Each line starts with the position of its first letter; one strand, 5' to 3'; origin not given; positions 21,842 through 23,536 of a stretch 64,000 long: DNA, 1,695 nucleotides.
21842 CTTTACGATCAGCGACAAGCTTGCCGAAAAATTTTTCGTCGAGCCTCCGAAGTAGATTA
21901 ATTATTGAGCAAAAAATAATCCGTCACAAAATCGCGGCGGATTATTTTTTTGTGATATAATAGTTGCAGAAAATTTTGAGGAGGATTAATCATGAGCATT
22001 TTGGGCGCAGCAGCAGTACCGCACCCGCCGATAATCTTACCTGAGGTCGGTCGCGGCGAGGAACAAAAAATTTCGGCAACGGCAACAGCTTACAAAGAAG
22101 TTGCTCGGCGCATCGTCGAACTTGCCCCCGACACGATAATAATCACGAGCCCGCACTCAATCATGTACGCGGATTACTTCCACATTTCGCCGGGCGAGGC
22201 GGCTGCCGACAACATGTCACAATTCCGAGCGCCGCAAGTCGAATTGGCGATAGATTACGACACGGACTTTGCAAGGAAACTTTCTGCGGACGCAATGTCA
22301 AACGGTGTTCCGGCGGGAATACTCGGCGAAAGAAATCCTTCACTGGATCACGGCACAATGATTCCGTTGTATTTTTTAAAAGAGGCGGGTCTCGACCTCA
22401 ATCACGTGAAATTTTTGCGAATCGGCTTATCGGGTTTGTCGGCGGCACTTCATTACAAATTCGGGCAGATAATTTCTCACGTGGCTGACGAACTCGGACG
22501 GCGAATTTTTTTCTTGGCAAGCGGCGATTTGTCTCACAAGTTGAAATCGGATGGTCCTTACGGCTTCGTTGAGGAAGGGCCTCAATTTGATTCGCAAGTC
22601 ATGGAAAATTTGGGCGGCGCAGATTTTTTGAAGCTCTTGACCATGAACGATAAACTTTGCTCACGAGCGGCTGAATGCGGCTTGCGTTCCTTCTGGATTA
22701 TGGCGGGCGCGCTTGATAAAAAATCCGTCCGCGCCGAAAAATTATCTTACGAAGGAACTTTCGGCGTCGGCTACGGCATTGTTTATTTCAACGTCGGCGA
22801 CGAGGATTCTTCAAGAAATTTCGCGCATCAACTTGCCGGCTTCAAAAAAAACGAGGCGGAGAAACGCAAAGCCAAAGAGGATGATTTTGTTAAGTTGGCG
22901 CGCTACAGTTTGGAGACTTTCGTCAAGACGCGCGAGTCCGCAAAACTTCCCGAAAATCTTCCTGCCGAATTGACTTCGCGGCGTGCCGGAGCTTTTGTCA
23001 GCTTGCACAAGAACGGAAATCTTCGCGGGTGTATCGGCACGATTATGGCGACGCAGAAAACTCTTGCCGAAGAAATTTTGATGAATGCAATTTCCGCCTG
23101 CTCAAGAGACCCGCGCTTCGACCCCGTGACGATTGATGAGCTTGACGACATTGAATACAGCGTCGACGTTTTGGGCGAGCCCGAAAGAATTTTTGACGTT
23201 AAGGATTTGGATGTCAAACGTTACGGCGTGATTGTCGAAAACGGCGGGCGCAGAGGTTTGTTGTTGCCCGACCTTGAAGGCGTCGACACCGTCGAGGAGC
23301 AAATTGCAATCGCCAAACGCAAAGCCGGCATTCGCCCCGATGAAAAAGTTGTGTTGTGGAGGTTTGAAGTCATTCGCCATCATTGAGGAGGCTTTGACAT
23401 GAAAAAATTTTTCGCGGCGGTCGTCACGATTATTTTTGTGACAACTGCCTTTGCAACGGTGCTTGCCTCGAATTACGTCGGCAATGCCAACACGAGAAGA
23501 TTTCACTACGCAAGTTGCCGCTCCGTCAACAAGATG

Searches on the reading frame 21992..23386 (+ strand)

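Call 46: search_protein_families(library=pfam, max_evalue=0.00001, proteins=[window:21992-23386:+])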
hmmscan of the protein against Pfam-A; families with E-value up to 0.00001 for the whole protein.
window:21992-23386:+ (464 aa): 2 families
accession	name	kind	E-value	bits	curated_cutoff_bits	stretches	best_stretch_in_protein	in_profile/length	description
PF01871.22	AMMECR1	-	2.4e-45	154.5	25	1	300-461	1-166/168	AMMECR1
PF02900.23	LigB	-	1.5e-43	149.3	26.3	1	6-263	2-268/269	Catalytic LigB subunit of aromatic ring-opening dioxygenase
